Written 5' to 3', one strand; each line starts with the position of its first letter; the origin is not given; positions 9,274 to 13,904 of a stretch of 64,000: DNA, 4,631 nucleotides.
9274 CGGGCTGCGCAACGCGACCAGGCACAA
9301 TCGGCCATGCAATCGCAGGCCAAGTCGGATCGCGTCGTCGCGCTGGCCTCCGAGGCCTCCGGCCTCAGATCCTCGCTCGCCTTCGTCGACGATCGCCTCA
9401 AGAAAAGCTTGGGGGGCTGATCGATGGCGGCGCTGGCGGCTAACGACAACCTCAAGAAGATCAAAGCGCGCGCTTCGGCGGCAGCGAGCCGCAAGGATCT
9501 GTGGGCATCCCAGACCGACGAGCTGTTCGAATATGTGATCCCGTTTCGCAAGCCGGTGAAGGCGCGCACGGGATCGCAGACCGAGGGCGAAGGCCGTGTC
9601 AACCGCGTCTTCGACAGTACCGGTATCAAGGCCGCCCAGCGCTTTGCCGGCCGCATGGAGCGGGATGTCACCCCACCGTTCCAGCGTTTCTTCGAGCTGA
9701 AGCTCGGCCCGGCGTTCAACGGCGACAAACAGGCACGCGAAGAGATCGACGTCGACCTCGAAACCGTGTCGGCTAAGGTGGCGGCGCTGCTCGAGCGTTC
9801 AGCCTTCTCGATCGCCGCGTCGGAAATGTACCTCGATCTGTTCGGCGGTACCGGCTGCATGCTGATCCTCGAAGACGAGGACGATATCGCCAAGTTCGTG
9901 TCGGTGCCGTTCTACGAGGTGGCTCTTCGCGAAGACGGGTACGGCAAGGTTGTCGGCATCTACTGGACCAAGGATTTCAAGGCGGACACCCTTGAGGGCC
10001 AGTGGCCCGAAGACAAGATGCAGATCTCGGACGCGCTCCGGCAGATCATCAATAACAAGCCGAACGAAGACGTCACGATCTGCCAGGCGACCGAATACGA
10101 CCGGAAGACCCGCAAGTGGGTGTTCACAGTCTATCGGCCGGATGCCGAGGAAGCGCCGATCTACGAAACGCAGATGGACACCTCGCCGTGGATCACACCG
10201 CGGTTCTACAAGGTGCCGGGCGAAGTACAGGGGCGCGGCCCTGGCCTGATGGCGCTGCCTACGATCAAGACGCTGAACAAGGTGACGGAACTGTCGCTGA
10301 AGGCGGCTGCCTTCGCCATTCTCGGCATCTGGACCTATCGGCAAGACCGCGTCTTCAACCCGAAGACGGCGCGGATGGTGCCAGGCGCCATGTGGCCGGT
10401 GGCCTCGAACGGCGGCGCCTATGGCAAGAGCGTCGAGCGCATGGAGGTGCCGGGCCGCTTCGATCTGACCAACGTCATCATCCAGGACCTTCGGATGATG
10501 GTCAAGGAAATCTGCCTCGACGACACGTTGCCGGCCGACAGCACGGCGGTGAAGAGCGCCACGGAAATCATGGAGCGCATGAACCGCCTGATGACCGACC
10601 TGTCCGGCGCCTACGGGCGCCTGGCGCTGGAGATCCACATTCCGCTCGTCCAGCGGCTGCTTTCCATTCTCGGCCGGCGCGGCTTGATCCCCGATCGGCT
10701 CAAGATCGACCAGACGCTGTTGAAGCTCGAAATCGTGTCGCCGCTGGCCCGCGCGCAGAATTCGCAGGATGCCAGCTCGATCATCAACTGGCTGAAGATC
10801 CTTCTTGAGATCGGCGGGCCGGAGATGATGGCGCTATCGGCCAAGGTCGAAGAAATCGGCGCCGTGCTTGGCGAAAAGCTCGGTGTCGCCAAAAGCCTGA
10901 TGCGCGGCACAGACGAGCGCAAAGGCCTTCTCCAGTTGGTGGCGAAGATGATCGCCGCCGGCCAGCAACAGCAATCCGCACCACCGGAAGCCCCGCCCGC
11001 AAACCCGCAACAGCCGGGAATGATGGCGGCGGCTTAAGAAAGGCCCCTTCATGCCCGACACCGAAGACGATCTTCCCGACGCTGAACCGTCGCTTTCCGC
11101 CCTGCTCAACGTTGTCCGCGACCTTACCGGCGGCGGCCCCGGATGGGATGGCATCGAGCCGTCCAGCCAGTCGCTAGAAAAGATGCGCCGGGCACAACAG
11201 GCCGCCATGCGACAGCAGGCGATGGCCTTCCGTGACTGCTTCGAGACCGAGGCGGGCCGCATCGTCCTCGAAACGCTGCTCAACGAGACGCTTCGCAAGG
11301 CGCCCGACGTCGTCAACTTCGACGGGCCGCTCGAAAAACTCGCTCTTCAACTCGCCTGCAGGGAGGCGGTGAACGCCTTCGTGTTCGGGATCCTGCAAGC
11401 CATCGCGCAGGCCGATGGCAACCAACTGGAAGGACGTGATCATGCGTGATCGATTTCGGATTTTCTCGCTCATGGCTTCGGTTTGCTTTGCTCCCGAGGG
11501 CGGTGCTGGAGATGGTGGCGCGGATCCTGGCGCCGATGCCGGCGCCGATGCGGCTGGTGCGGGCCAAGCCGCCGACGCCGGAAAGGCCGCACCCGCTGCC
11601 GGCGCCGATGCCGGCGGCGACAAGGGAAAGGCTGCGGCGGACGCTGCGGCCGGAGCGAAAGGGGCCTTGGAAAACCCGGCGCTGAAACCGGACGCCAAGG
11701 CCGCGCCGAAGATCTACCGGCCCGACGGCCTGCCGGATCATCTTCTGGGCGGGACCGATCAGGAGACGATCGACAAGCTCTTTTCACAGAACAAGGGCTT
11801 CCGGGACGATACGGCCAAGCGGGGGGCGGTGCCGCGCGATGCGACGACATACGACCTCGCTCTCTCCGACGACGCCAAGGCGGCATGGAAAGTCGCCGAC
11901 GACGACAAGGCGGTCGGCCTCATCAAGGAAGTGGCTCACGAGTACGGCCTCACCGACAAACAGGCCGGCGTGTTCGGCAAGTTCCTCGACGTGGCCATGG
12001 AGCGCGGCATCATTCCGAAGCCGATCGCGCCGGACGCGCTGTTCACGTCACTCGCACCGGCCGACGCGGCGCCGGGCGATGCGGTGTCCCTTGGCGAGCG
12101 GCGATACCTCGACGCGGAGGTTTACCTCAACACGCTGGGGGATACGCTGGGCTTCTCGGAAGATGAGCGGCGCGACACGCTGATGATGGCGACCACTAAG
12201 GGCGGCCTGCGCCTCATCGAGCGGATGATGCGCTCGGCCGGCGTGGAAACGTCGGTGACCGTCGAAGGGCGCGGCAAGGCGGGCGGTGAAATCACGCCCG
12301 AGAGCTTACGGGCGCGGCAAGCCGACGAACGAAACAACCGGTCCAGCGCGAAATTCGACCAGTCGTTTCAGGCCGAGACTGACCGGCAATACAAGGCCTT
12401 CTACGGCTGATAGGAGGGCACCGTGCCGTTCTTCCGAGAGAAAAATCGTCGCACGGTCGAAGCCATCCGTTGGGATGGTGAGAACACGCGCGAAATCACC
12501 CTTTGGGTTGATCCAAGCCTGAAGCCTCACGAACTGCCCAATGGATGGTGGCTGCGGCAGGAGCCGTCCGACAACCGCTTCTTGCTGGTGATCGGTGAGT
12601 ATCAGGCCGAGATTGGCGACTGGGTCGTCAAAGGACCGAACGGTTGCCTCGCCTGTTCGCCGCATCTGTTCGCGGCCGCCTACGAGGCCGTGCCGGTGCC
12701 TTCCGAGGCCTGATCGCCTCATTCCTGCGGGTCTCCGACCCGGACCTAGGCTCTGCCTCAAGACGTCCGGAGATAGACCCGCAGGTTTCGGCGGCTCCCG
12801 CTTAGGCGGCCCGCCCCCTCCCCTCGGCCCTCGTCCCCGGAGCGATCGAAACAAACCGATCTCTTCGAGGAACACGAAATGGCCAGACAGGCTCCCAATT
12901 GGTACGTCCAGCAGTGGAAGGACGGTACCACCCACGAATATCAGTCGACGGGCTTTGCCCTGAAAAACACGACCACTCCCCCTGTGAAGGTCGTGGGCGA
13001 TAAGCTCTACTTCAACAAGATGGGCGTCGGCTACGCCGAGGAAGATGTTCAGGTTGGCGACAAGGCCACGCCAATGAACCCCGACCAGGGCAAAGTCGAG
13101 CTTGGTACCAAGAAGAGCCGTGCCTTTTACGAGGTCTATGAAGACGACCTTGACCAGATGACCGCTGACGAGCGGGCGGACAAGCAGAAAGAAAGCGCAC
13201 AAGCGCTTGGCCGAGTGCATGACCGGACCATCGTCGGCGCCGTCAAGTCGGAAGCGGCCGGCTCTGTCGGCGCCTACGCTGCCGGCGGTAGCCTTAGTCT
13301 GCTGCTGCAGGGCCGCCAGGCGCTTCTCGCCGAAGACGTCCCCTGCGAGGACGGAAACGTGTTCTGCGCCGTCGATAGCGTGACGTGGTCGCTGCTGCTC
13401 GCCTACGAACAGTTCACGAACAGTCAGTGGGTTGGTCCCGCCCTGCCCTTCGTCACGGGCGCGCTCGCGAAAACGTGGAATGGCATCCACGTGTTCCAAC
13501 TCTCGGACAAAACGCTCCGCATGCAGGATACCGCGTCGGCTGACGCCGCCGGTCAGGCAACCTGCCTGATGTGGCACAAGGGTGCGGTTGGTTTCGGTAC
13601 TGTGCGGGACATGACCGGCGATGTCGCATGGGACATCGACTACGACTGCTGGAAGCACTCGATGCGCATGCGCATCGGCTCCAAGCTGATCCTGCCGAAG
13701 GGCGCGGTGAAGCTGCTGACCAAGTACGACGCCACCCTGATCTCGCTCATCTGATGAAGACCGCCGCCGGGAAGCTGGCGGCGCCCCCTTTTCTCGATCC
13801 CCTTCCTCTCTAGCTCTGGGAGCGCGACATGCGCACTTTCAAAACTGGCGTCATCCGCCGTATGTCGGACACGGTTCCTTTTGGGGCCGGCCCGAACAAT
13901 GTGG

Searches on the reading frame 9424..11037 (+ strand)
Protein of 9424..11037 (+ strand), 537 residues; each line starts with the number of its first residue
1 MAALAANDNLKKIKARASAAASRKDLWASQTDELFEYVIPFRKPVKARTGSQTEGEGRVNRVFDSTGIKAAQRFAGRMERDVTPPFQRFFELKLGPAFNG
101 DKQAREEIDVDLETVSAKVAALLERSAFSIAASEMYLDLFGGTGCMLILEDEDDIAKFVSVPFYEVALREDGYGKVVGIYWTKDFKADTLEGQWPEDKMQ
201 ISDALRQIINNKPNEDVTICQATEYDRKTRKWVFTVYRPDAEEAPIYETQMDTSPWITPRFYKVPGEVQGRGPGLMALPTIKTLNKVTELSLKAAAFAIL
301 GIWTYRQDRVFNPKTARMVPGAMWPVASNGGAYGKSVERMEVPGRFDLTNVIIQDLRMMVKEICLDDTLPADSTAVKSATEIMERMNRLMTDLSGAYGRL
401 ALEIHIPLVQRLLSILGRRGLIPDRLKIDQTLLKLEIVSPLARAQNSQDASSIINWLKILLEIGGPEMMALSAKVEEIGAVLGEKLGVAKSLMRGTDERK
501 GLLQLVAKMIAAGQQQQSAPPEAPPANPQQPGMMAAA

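Call 8: search_protein_families(library=pfam, proteins=[window:9424-11037:+], max_evalue=0.01)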
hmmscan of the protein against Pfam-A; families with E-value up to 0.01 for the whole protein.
window:9424-11037:+ (537 aa): 1 family
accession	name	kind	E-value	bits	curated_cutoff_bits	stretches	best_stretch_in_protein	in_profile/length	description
PF12236.14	Head-tail_con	-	4.9e-80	269.7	27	1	11-492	2-488/489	Bacteriophage head to tail connecting protein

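Call 9: search_protein_families(library=phrogs, proteins=[window:9424-11037:+], max_evalue=0.001)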
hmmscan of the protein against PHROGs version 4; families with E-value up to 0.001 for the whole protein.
window:9424-11037:+ (537 aa): 4 families
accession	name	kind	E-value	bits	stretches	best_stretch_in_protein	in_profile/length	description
phrog_332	-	connector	3.7e-67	228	1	7-526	8-538/560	head-tail adaptor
phrog_449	-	connector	6.4e-25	88.6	1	48-529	40-510/520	head-tail adaptor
phrog_21528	-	unknown function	9.4e-20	72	1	21-225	15-215/224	-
phrog_21643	-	unknown function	1.3e-19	71.4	1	283-519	3-238/268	-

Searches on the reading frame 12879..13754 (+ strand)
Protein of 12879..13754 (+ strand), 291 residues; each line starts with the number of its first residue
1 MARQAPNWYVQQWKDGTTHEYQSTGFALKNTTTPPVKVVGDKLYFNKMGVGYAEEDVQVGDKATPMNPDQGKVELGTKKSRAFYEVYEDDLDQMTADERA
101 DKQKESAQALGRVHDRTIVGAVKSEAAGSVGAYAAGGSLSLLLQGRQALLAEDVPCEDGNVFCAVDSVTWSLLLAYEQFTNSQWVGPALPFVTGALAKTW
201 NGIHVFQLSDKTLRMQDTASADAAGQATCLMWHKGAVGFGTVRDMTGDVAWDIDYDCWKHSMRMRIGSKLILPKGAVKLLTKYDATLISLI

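Call 76: search_protein_families(library=pfam, proteins=[window:12879-13754:+], max_evalue=0.001)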
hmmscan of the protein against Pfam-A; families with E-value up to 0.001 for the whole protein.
window:12879-13754:+ (291 aa): 1 family
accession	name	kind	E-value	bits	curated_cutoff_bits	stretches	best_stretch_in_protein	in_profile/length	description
PF19821.5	Phage_capsid_2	-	5.6e-44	151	25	1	5-280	1-290/293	Phage capsid protein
